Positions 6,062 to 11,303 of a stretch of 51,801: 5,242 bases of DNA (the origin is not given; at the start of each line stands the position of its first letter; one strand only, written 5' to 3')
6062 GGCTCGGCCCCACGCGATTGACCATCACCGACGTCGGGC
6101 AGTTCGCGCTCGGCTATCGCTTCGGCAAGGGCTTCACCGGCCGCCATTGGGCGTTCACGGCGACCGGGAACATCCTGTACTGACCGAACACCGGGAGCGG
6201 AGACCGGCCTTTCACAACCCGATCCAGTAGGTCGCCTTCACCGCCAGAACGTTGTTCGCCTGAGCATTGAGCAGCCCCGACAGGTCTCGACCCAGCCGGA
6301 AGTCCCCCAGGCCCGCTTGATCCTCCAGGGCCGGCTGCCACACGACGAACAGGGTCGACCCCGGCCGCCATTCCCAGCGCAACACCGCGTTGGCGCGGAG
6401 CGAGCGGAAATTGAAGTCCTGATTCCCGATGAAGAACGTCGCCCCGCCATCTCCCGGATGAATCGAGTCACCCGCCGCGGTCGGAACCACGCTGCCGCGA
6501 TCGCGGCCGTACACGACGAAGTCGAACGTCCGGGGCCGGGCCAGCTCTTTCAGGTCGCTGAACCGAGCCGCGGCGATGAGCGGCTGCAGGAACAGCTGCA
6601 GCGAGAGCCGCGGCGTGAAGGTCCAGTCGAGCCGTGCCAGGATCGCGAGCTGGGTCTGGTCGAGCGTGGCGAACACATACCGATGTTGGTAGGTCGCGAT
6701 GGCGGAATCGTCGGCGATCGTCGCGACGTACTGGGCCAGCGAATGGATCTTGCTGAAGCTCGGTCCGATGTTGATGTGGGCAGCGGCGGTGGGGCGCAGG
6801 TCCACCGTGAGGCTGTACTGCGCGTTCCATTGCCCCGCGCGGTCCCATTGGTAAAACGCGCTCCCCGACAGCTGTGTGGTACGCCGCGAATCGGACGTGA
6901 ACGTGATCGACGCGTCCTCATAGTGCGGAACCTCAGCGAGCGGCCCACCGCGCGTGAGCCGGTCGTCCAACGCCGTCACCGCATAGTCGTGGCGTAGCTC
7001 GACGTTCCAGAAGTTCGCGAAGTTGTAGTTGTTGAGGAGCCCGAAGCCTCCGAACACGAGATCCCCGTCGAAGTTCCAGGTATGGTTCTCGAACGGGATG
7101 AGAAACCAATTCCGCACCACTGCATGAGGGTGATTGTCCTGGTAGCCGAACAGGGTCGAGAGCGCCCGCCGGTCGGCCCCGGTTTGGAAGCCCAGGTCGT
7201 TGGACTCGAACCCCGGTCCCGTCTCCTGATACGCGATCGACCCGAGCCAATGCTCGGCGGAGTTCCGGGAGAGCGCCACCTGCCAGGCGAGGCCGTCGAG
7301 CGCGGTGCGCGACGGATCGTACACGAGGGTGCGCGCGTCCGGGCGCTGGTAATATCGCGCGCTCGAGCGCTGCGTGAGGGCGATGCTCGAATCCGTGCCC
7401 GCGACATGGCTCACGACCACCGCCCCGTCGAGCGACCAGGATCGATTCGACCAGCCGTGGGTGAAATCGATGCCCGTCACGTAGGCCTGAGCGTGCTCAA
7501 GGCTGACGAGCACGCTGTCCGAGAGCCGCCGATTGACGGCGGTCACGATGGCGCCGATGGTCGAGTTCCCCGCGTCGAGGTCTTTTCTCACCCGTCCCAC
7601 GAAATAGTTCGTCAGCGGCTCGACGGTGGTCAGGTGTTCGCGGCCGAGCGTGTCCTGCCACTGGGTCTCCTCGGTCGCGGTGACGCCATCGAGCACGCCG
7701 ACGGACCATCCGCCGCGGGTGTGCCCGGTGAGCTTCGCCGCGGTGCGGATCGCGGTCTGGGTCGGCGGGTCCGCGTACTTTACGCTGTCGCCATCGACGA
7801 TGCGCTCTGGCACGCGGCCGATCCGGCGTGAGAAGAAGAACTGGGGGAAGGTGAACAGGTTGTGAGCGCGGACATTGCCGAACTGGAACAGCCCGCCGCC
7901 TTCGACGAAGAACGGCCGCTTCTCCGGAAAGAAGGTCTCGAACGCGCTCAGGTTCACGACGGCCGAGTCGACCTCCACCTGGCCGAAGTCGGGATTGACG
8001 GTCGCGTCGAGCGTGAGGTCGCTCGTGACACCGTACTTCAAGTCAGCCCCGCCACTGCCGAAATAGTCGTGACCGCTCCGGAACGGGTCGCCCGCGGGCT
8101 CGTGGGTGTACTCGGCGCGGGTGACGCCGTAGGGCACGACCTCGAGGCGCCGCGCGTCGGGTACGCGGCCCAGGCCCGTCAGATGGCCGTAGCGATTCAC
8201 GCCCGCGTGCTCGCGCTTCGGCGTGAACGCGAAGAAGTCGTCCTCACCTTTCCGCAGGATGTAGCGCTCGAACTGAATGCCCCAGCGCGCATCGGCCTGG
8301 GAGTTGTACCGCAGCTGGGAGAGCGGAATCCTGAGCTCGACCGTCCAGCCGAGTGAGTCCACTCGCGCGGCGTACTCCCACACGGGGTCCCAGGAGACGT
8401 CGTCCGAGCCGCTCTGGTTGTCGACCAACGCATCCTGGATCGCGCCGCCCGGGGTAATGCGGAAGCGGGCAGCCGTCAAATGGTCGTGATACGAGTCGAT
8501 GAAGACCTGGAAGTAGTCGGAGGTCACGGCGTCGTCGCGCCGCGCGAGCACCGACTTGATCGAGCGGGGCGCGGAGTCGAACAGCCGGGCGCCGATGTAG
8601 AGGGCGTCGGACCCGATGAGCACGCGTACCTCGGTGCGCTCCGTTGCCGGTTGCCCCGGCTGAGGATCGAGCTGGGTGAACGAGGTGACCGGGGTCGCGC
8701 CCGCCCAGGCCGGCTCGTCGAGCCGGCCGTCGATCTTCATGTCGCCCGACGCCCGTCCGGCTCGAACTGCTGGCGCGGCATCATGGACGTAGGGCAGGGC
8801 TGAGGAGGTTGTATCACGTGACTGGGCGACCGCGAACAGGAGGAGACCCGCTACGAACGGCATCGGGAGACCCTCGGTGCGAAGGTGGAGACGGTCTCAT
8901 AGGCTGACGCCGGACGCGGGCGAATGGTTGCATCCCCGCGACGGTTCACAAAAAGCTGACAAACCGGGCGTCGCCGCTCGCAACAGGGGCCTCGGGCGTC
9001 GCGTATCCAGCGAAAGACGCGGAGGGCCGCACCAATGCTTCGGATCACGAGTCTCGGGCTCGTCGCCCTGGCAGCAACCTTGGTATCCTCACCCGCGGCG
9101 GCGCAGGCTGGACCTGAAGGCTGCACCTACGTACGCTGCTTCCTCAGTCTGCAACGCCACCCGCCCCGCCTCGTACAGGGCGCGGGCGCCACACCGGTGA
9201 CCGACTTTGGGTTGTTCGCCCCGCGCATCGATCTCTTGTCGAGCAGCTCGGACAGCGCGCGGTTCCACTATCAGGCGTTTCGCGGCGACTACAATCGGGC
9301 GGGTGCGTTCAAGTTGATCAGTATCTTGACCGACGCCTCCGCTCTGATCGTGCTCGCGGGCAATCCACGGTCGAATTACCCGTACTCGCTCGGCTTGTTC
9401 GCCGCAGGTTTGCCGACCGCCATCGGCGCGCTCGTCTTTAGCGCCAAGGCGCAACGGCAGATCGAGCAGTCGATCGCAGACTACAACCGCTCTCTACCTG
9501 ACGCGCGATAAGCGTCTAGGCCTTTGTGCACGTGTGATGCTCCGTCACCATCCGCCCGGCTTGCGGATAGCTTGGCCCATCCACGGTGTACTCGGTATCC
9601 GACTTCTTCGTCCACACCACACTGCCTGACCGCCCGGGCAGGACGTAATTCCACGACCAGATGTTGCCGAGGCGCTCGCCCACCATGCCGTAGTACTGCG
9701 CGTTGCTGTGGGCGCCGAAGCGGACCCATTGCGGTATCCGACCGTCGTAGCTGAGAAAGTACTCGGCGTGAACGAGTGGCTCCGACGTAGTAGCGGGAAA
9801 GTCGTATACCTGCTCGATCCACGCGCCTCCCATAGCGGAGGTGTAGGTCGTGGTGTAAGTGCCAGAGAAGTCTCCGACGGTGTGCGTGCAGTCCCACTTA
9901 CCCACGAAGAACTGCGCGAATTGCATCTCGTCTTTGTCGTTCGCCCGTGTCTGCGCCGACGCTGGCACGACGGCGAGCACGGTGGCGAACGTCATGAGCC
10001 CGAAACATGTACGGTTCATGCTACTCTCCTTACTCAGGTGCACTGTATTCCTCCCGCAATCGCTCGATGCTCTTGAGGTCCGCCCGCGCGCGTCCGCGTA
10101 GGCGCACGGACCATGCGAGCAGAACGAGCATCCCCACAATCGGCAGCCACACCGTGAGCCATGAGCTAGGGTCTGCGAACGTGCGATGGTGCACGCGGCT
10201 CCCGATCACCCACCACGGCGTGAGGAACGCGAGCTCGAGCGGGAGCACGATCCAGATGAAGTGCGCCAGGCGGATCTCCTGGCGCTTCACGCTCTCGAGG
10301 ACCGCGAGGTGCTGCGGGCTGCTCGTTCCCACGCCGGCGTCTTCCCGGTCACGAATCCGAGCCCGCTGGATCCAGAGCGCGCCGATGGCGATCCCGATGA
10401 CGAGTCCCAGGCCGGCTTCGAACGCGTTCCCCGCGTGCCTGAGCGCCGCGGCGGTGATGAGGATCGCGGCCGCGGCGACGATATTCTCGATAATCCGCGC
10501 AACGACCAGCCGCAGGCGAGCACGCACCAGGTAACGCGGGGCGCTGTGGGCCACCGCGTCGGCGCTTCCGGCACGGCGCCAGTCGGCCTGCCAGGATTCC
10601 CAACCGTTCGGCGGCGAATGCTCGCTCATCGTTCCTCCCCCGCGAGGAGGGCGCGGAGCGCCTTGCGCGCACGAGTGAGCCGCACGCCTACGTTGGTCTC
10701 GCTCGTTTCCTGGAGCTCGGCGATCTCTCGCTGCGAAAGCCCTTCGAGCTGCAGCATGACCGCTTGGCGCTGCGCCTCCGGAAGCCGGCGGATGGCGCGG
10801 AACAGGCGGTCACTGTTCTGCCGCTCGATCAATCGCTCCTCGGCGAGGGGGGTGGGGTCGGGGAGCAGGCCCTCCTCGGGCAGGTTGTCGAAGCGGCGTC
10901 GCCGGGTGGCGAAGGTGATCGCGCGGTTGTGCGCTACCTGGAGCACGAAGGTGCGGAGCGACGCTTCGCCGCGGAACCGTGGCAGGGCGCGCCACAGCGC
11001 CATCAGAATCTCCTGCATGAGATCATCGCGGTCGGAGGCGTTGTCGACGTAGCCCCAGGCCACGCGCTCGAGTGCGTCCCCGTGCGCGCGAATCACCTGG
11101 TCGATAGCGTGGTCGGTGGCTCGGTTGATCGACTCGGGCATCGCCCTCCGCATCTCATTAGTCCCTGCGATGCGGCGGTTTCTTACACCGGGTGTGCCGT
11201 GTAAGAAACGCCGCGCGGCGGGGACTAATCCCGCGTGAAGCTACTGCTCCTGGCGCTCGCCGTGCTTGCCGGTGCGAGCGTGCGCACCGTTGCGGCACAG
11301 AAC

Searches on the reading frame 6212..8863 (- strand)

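Call 52: search_protein_families(library=pfam, proteins=[window:6212-8863:-], max_evalue=0.001)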
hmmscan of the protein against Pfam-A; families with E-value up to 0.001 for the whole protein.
window:6212-8863:- (883 aa): 2 families
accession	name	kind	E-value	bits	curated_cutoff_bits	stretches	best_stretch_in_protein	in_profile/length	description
PF19313.5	DUF5916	-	1.5e-63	215.9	22.6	1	239-881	4-563/572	Domain of unknown function (DUF5916)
PF06452.16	CBM9_1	-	2.6e-06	27.9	23.4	1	44-198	1-146/185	Carbohydrate family 9 binding domain-like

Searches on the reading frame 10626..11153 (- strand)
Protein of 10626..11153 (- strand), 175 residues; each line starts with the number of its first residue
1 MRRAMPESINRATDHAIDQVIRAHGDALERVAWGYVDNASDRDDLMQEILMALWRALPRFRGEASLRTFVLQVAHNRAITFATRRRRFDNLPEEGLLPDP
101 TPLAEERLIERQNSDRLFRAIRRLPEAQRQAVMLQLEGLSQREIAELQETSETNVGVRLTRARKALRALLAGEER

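Call 52: search_protein_families(library=pfam, proteins=[window:10626-11153:-], max_evalue=0.001)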
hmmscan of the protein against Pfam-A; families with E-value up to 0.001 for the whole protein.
window:10626-11153:- (175 aa): 2 families
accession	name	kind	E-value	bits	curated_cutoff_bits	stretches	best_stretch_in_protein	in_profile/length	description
PF04542.20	Sigma70_r2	-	2e-15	56.8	24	1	21-87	2-70/71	Sigma-70 region 2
PF08281.18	Sigma70_r4_2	-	2.4e-15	56.4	25.7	1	116-166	3-54/54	Sigma-70, region 4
